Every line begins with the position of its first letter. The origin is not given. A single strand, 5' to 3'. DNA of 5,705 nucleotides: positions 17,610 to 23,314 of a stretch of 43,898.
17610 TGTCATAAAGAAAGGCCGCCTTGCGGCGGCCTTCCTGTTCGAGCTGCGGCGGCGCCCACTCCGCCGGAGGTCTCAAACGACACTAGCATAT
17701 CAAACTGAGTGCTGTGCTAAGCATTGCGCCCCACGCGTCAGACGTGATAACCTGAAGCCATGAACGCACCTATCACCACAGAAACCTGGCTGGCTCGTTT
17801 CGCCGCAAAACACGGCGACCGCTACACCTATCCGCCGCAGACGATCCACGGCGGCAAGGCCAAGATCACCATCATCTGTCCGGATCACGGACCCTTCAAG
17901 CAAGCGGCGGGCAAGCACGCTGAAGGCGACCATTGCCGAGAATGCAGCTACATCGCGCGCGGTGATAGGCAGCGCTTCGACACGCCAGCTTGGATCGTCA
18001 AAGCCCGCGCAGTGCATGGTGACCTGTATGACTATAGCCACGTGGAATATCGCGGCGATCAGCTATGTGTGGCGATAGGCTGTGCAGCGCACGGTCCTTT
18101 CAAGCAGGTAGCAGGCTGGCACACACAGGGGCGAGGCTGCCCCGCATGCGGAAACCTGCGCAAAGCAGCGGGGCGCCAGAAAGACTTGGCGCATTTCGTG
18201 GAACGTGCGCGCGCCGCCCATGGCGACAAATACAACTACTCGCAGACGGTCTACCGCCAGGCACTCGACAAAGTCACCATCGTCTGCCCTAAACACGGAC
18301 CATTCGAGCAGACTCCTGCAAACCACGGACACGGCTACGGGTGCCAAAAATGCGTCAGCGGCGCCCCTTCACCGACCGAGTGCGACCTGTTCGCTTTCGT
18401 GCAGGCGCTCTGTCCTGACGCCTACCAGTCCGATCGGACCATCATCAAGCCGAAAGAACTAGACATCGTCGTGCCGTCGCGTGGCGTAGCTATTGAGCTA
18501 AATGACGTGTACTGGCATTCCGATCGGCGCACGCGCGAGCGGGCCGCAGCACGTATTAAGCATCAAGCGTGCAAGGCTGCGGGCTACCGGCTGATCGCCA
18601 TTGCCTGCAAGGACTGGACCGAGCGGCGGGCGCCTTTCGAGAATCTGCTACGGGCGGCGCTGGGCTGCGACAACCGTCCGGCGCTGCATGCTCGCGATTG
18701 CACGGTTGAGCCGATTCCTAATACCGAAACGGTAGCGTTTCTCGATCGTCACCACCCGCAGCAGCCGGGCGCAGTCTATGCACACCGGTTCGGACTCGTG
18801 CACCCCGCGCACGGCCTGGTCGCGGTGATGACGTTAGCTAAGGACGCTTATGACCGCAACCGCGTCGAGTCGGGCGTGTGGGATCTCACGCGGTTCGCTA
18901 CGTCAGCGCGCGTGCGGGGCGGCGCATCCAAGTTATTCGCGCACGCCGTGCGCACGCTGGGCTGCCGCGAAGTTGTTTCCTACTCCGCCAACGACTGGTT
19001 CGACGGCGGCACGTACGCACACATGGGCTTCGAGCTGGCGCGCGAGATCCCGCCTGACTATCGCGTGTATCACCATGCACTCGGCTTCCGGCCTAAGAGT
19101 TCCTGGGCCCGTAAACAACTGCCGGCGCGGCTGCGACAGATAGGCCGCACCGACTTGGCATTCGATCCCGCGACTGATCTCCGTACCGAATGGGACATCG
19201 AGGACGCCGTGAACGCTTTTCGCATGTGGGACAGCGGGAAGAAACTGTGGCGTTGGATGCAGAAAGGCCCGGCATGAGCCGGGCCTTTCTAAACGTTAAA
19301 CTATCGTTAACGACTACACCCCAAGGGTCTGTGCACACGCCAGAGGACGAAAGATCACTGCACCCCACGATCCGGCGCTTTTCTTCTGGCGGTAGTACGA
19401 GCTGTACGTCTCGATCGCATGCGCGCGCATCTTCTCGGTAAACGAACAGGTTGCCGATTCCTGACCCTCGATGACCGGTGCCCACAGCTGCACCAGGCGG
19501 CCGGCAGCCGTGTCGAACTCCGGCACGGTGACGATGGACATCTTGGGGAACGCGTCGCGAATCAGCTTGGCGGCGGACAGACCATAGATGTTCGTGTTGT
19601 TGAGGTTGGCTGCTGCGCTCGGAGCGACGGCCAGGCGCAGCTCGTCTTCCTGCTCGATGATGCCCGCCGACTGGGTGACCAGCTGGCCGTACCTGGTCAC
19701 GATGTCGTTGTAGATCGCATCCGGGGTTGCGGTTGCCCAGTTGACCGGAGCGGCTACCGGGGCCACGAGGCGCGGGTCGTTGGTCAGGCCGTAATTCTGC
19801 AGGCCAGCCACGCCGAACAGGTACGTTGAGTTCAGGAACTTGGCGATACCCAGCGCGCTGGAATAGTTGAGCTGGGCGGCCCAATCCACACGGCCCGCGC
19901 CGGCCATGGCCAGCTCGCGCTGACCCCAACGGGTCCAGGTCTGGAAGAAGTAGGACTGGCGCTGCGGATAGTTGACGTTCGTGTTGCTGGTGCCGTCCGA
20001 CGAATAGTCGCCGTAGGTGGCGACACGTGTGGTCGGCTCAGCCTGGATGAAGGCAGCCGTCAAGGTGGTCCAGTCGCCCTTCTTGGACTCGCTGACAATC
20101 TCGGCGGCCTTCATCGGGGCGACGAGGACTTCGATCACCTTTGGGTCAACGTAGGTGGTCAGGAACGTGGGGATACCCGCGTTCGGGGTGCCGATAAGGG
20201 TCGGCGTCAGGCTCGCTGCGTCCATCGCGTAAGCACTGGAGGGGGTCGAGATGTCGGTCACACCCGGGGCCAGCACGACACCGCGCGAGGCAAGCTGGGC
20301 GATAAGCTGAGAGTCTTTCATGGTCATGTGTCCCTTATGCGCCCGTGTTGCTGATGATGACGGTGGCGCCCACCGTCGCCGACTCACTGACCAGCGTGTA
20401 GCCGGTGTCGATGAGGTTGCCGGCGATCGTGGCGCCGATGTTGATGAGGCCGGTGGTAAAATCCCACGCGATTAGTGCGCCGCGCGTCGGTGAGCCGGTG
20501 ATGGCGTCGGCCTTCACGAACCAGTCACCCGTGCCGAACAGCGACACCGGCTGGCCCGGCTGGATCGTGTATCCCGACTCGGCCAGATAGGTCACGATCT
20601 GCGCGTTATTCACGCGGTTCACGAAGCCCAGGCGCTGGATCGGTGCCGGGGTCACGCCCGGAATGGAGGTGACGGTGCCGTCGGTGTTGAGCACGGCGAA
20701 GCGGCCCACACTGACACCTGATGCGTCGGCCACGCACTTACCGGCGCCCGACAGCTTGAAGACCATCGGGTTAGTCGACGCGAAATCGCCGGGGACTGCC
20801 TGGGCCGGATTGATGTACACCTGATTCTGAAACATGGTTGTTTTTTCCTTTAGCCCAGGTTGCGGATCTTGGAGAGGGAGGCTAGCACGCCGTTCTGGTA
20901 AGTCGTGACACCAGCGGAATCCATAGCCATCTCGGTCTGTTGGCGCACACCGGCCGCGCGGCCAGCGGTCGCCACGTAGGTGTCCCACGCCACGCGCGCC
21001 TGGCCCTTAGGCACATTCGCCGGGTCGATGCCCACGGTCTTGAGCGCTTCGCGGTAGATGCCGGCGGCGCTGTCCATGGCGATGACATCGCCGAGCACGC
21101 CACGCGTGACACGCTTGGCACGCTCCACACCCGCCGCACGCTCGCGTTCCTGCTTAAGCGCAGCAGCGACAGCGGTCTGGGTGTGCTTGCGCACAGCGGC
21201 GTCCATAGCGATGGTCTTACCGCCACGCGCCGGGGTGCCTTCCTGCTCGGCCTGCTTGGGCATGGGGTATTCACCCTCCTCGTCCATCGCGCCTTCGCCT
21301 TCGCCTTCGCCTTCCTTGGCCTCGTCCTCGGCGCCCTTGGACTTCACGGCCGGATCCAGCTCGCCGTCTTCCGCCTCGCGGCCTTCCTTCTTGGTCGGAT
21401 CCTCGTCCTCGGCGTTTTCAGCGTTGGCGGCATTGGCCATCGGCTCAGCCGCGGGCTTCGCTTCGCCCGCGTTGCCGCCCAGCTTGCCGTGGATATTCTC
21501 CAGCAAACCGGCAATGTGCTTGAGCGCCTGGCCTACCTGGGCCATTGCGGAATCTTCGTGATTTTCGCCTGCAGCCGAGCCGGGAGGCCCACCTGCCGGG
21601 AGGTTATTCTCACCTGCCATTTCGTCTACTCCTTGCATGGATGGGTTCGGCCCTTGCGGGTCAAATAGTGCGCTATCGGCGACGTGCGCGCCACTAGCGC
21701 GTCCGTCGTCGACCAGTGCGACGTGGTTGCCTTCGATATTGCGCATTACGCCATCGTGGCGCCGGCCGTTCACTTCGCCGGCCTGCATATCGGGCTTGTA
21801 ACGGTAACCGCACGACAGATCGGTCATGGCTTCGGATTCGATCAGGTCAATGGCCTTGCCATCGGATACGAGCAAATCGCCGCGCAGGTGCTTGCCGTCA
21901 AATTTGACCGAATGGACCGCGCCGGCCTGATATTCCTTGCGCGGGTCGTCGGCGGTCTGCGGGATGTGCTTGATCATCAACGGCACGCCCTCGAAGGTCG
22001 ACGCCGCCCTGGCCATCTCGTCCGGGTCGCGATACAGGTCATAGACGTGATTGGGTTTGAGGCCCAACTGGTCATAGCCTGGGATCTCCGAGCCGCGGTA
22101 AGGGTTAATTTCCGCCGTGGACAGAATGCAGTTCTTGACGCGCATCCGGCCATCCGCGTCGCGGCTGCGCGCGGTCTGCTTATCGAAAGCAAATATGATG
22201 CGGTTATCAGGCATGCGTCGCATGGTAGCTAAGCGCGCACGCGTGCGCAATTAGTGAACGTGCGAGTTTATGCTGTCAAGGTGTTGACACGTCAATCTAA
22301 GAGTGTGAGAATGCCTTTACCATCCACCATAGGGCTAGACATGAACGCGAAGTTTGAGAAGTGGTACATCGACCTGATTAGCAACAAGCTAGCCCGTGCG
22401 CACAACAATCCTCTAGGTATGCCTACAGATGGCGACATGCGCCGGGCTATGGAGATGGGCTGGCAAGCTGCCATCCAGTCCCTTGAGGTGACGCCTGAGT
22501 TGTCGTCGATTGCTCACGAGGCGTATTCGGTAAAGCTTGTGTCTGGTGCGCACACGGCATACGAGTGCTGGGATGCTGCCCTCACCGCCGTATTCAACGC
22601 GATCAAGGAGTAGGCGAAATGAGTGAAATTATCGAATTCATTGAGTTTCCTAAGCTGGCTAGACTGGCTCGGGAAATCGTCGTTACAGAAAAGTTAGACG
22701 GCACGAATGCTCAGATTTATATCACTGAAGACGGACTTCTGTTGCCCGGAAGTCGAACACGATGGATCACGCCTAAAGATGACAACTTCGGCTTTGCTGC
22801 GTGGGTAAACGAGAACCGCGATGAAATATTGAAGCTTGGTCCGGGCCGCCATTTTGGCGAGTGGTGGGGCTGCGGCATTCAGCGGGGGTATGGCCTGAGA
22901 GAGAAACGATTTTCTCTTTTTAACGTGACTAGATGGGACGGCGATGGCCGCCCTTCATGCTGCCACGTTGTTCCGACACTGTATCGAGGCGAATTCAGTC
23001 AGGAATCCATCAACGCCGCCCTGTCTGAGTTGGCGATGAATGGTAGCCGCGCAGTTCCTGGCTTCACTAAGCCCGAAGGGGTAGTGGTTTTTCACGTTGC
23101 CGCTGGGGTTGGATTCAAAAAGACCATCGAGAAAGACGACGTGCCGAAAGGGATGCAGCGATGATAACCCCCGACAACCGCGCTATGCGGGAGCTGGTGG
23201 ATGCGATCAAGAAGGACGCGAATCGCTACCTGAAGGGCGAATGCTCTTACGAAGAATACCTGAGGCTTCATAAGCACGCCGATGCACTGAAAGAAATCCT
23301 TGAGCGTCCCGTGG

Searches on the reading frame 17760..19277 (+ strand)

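Call 68: search_protein_families(library=pfam, proteins=[window:17760-19277:+], max_evalue=0.01)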
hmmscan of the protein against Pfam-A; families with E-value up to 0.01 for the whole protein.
window:17760-19277:+ (505 aa): 1 family
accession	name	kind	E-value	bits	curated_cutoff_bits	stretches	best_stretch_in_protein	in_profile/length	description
PF18741.7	MTES_1575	-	0.0021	18.5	38.2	1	233-300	26-95/96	REase_MTES_1575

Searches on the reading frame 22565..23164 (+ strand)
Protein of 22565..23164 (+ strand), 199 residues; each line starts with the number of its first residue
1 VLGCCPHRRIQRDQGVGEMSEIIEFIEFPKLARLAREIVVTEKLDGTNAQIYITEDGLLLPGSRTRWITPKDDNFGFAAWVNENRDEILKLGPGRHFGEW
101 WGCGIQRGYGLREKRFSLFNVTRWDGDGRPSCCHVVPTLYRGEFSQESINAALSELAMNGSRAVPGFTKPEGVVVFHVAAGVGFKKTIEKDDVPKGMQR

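Call 68: search_protein_families(library=pfam, proteins=[window:22565-23164:+], max_evalue=0.01)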
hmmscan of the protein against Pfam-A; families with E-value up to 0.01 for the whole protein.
window:22565-23164:+ (199 aa): 1 family
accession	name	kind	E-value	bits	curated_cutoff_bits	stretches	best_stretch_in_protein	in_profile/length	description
PF09414.15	RNA_ligase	-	2.3e-13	51.1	27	1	36-175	1-155/171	RNA ligase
